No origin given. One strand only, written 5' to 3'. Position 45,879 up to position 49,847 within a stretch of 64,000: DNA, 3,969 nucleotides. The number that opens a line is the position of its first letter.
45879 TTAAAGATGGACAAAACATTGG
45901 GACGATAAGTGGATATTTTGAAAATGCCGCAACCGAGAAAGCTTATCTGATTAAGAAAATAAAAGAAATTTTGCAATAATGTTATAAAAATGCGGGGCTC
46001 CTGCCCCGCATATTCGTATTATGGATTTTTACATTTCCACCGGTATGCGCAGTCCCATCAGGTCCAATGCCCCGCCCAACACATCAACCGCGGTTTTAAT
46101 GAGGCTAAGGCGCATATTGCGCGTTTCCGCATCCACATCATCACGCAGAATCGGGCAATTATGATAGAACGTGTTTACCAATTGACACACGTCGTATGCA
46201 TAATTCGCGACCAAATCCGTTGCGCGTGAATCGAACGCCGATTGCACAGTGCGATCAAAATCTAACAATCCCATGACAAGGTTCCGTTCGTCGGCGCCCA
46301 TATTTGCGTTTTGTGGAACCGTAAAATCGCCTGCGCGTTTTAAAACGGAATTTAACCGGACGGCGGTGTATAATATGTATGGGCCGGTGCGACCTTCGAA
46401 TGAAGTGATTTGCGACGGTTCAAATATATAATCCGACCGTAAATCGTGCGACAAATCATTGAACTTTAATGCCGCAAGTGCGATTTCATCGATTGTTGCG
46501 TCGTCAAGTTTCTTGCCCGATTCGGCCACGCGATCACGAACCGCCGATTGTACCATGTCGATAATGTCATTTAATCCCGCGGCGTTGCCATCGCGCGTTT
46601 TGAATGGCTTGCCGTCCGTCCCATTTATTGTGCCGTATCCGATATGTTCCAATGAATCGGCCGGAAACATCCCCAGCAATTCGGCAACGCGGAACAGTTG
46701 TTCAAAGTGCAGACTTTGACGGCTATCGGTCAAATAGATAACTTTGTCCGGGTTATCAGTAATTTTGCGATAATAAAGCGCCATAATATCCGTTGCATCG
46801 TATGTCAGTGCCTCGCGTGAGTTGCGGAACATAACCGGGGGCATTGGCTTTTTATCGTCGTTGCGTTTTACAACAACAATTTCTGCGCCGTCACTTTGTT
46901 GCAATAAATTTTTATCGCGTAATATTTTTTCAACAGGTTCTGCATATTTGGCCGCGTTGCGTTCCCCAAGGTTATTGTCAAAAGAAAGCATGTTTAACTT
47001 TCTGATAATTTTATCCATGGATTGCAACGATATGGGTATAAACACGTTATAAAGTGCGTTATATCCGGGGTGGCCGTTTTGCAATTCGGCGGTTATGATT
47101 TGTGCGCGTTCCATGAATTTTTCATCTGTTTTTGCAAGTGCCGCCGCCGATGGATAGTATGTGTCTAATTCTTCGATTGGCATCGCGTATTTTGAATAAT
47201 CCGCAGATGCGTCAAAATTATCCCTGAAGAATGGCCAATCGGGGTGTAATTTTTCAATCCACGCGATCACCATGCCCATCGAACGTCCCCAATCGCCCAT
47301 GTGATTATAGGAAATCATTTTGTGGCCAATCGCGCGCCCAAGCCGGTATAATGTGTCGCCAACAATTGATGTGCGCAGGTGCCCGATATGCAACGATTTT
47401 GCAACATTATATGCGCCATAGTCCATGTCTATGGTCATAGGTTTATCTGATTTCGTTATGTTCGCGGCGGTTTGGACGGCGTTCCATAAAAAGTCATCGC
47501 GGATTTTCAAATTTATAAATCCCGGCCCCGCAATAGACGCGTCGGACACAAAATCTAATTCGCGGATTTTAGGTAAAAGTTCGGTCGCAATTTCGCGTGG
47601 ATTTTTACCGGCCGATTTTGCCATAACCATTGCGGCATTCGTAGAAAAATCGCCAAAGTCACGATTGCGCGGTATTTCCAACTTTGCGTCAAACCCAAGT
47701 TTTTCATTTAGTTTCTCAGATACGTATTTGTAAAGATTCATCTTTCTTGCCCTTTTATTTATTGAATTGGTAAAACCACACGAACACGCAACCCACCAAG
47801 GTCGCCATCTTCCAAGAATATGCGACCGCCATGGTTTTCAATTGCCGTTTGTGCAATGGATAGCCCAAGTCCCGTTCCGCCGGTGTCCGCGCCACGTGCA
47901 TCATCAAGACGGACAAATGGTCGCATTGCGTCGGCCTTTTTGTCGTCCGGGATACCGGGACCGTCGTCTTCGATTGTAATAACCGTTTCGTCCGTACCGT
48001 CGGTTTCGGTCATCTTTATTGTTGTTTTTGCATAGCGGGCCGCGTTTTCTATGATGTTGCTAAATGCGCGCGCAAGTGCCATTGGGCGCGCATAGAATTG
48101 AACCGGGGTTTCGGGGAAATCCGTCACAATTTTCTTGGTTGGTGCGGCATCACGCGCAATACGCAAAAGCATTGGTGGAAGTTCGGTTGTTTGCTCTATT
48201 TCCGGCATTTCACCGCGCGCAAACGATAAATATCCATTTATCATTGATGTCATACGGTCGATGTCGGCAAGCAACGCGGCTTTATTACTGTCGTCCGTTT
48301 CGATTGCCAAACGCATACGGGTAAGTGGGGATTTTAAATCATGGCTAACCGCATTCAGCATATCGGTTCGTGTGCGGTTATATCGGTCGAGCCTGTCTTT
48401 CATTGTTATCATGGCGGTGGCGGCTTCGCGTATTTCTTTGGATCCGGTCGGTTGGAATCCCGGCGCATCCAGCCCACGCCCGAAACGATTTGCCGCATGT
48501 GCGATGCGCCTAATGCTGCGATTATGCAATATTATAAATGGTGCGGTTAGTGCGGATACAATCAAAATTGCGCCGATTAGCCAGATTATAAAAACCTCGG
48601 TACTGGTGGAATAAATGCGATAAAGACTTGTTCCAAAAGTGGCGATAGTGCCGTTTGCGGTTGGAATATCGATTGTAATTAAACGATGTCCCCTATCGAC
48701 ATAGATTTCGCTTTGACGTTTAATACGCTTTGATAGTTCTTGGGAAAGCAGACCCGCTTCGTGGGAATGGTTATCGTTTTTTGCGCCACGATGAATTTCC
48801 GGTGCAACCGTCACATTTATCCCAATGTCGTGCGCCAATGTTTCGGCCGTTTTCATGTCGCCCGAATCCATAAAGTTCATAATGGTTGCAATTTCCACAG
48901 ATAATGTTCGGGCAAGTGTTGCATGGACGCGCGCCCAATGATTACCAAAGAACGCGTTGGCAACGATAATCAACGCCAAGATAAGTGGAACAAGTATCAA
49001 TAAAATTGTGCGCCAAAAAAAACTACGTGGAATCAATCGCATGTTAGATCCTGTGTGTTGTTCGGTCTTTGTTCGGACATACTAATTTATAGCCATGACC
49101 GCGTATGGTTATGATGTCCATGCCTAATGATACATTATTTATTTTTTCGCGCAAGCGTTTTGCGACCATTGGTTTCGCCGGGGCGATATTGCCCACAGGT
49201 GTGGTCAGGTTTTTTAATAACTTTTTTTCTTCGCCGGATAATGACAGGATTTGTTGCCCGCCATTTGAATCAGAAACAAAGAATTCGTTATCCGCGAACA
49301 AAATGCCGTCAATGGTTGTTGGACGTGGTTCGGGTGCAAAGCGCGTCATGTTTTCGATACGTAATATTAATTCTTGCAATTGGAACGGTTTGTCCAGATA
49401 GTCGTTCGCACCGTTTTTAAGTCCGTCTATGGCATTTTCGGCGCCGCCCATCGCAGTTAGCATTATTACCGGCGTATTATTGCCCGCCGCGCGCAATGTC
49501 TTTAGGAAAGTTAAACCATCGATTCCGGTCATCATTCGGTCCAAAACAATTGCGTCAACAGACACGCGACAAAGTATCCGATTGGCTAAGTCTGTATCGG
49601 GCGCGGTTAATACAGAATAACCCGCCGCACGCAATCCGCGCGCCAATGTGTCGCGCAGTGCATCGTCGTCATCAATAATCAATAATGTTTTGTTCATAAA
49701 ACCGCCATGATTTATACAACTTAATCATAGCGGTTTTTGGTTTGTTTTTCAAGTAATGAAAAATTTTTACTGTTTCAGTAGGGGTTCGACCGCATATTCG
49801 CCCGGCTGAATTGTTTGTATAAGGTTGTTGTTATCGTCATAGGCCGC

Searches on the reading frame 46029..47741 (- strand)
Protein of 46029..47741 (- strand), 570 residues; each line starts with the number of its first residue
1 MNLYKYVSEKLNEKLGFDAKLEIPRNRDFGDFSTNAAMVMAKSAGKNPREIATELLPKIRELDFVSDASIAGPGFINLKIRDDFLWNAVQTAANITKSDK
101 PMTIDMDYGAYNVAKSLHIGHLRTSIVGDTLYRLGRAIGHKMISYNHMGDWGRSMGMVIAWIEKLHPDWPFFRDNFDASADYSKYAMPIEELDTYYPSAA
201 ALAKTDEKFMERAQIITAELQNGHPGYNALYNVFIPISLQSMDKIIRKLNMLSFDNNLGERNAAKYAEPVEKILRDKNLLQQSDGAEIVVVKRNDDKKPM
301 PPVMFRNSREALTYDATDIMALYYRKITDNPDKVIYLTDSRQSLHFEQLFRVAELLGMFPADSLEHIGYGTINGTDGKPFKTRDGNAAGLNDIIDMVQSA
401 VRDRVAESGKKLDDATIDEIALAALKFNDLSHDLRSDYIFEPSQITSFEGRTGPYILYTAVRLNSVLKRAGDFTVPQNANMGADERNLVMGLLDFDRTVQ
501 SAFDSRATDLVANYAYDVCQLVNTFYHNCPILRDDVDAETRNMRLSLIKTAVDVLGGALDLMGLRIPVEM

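Call 11: search_protein_families(library=ncbifam, proteins=[window:46029-47741:-], max_evalue=0.00001)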
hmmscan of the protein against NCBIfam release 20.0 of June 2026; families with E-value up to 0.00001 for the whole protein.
window:46029-47741:- (570 aa): 4 families
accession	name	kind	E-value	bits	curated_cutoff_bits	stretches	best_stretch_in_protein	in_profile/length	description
TIGR00456.1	argS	equivalog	2.3e-97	326.7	261.65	1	13-570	18-569/569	arginine--tRNA ligase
NF002447.0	PRK01611.3-4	equivalog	6.3e-50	170.2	460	2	330-570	358-613/613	arginine--tRNA ligase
NF002446.0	PRK01611.3-3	equivalog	6.8e-47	160.1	399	2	300-567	364-633/636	arginine--tRNA ligase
NF045898.1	ArgS_rel_codon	equivalog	6.1e-21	75.2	340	1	17-143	29-151/327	ArgS-related anticodon-binding protein NrtL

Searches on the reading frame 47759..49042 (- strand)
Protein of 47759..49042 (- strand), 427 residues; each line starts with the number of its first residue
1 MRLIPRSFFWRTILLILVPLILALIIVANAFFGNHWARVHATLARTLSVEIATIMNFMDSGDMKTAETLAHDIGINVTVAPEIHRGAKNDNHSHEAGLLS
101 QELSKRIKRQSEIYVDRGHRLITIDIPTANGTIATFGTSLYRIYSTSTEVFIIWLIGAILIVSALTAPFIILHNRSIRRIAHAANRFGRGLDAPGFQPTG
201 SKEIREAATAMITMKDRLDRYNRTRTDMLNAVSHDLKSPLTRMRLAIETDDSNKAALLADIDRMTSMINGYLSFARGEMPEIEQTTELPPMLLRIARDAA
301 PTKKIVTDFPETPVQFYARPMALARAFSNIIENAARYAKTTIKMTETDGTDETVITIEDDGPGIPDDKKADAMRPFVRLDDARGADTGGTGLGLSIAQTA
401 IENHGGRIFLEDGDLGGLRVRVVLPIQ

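Call 11: search_protein_families(library=ncbifam, proteins=[window:47759-49042:-], max_evalue=0.00001)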
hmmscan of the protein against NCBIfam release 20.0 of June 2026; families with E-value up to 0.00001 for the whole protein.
window:47759-49042:- (427 aa): 61 families (the best 25 are shown)
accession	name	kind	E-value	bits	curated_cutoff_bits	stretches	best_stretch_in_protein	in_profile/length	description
NF007004.0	PRK09467.1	equivalog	1e-60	205.8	415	1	1-426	4-436/440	two-component system sensor histidine kinase EnvZ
NF007007.0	PRK09470.1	equivalog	1.6e-46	159.2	486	1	167-426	182-459/463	envelope stress sensor histidine kinase CpxA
NF007898.0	PRK10604.1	equivalog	1.2e-42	146.6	478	1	100-426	88-423/433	two-component system sensor histidine kinase RstB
NF045900.1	HisKinCpxALeg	equivalog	8.1e-34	117.1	800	1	195-426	201-451/451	two-component system sensor histidine kinase CpxA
NF012163.2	BaeS_SmeS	equivalog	1.7e-28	99.8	500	1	149-425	162-457/457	sensor histidine kinase efflux regulator BaeS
TIGR02966.1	phoR_proteo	equivalog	3.2e-27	95.4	334.2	1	211-409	98-318/333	phosphate regulon sensor histidine kinase PhoR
NF008312.0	PRK11100.1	equivalog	1e-24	87.2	356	1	153-426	186-474/477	two-component system sensor histidine kinase CreC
NF007837.0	PRK10549.1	equivalog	1.6e-24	86.5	603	1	154-426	167-458/466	envelope stress sensor histidine kinase BaeS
NF033092.0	HK_WalK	equivalog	1.4e-23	83.3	725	1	220-425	367-593/594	cell wall metabolism sensor histidine kinase WalK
TIGR01386.1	cztS_silS_copS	subfamily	8.3e-23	81.1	292.55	1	145-414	160-446/457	heavy metal sensor histidine kinase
NF046044.1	PnpS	equivalog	1.5e-22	80.2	400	1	211-413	154-378/390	two-component system histidine kinase PnpS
NF008025.0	PRK10755.1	equivalog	1.4e-21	76.6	314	1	200-425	118-355/362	two-component system sensor histidine kinase PmrB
NF033091.0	HK_VanS_ACDEFG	equivalog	2e-21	76.4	400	1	217-412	66-281/293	vancomycin resistance histidine kinase VanS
NF006800.0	PRK09303.1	equivalog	8.3e-21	74.4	342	1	216-417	142-368/383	histidine kinase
NF012226.0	AdeS_HK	equivalog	4.5e-19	68.8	500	1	324-410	251-338/353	two-component sensor histidine kinase AdeS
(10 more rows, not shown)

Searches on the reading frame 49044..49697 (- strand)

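Call 11: search_protein_families(library=ncbifam, proteins=[window:49044-49697:-], max_evalue=0.00001)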
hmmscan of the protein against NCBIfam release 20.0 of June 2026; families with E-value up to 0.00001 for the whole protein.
window:49044-49697:- (217 aa): 80 families (the best 25 are shown)
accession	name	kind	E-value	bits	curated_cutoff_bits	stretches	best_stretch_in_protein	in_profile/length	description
NF007005.1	PRK09468.1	equivalog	2.7e-31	108.8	331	1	3-126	4-127/237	osmolarity response regulator transcription factor OmpR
TIGR02154.1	PhoB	equivalog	3.4e-29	101.7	296.2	1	1-164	1-166/226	phosphate regulon transcriptional regulator PhoB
NF045944.1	ResRegRpaBCyano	equivalog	2.6e-26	92.4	330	1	6-121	1-115/229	response regulator transcription factor RpaB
NF041734.1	resp_reg_RppA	equivalog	9.6e-26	90.5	250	1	5-167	3-171/229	two-component system response regulator RppA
NF008567.0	PRK11517.1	equivalog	2.3e-25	89.3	353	1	5-174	3-169/223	response regulator transcription factor HprR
TIGR01387.1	cztR_silR_copR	subfamily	3.3e-25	89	279.2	1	5-173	1-168/218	heavy metal response regulator transcription factor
NF012023.0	PRK15479.1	equivalog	3.3e-25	88.9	337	1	5-164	3-160/224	transcriptional regulator TctD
NF040689.1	MtrAB_MtrA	equivalog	3.5e-25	88.7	300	1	5-128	1-123/219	MtrAB system response regulator MtrA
NF051850.1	RespRegRprY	equivalog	1.2e-24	87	370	1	5-125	7-127/234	response regulator transcription factor RprY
NF053854.1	RespRegPhoBBctds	equivalog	5.1e-24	84.9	270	1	5-119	1-116/225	two-component system response regulator PhoB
NF041733.1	resp_reg_CseB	equivalog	2.7e-22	79.3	350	1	4-122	2-119/228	two-component system response regulator CseB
NF007346.1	PRK09836.1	equivalog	3.3e-22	79.4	420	1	5-119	3-117/227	copper/silver response regulator transcription factor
NF007663.1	PRK10336.1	equivalog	3.9e-22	79.1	345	1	5-180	3-177/219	quorum sensing response regulator transcription factor QseB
NF007135.0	PRK09581.1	equivalog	4.2e-21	75.3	474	1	1-120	1-122/457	PleD family two-component system response regulator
NF007928.2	PRK10643.1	equivalog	4.3e-21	75.6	330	1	5-119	3-117/216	two-component system response regulator PmrA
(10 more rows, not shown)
